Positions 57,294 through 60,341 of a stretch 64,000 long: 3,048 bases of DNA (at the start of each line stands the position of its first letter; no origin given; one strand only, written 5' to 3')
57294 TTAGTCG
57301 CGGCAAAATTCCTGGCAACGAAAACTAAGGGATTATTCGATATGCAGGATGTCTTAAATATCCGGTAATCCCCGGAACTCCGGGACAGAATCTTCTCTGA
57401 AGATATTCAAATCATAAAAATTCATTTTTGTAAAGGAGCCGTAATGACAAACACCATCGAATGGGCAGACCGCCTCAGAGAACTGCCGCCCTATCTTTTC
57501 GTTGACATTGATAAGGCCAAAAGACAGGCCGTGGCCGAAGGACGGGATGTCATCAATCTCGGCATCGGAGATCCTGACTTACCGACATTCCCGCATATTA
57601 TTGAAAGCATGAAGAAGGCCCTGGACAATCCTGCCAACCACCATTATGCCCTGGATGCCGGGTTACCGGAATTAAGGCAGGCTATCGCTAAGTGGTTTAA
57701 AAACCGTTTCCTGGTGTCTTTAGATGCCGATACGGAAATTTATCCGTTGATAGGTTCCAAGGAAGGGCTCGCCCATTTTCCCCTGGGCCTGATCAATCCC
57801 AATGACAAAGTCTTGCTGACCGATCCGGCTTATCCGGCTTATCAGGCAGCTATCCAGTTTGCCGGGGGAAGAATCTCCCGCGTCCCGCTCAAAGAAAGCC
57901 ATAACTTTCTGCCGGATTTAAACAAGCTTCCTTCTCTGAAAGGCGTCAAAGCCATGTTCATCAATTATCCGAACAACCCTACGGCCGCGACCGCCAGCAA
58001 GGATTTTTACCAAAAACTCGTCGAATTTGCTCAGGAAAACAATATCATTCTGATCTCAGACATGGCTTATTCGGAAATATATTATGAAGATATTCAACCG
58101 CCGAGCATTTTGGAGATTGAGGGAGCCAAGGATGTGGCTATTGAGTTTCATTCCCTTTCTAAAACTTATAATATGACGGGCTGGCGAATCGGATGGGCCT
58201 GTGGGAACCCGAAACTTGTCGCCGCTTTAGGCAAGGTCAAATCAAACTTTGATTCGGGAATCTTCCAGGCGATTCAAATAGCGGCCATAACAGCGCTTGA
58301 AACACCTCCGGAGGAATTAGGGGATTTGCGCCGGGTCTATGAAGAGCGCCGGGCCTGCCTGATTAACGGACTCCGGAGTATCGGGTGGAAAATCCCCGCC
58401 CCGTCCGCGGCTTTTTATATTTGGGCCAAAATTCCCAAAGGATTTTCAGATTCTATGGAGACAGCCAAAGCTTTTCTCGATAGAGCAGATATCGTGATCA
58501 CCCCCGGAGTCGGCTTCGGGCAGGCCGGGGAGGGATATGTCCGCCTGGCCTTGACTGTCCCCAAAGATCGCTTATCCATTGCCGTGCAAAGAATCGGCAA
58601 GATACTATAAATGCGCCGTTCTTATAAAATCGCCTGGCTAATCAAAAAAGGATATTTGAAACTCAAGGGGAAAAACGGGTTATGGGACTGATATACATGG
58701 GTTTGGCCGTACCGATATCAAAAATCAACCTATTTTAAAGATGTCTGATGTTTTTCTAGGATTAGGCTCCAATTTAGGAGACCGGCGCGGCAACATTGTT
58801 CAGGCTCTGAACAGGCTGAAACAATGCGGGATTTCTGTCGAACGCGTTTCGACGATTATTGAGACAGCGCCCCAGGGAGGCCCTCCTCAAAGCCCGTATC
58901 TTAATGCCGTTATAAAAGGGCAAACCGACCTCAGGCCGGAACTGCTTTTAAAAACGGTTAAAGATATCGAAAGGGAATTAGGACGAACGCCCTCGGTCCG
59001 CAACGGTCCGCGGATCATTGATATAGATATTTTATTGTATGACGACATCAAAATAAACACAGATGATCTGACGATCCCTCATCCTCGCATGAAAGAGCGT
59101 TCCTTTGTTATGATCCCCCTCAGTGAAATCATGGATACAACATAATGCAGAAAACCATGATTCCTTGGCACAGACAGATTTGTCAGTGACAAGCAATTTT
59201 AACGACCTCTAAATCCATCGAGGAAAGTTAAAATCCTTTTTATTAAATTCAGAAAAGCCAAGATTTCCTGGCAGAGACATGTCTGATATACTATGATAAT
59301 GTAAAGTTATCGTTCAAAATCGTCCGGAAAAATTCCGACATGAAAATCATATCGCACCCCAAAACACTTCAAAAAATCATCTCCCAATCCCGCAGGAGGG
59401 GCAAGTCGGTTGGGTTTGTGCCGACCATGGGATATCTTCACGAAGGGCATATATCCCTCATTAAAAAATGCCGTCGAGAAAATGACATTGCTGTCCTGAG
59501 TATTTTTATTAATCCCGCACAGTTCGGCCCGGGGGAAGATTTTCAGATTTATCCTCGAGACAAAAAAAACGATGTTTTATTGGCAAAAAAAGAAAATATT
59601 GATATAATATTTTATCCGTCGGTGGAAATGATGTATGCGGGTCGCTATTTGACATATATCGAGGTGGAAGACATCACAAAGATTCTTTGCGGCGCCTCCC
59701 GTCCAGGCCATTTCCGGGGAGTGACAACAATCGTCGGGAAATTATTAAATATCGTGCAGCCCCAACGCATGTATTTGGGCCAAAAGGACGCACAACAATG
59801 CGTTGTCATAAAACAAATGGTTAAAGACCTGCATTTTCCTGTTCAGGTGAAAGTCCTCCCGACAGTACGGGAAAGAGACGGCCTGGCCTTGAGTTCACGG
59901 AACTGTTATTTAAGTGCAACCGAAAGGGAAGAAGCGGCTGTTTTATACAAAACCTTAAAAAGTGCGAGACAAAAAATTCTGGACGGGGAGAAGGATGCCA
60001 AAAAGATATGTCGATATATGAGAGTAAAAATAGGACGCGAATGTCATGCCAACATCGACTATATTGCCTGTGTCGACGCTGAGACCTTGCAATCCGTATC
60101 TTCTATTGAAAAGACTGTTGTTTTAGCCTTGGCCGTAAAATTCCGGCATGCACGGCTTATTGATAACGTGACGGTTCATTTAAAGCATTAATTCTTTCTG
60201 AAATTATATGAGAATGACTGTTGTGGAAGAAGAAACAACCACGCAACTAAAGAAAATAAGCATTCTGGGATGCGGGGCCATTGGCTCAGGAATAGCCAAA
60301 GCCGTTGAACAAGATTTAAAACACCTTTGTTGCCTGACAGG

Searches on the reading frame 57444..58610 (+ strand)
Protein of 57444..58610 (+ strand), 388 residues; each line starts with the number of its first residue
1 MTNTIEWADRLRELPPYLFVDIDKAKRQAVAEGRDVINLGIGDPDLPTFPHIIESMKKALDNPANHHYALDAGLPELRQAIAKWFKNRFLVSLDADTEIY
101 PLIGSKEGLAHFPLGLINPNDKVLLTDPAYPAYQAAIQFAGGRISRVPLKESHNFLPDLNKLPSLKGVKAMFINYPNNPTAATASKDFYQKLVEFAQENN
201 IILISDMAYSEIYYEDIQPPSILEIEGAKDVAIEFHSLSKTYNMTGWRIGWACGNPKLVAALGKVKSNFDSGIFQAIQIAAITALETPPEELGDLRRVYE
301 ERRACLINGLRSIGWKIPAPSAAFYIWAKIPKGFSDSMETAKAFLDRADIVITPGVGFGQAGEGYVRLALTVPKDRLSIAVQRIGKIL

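Call 20: search_protein_families(library=pfam, proteins=[window:57444-58610:+], max_evalue=0.00001)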
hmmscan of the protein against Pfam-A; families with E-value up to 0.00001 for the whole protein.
window:57444-58610:+ (388 aa): 1 family
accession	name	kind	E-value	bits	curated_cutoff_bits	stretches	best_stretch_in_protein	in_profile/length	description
PF00155.27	Aminotran_1_2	-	6.9e-66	223.3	19.7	1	35-384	2-361/361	Aminotransferase class I and II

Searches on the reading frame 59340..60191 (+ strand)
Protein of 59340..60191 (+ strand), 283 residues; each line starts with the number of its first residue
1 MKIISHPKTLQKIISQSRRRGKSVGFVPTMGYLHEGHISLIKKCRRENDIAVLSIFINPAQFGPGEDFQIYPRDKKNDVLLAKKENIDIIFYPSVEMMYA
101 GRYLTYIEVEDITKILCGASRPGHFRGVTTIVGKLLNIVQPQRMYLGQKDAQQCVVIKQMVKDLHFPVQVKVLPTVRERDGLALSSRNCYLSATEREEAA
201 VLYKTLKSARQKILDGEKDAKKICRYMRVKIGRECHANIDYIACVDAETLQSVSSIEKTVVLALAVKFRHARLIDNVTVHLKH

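Call 20: search_protein_families(library=pfam, proteins=[window:59340-60191:+], max_evalue=0.00001)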
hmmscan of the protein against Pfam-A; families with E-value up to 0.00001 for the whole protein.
window:59340-60191:+ (283 aa): 1 family
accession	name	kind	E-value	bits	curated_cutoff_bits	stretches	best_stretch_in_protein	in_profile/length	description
PF02569.21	Pantoate_ligase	-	6.4e-105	350.6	20.7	1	2-277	1-267/268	Pantoate-beta-alanine ligase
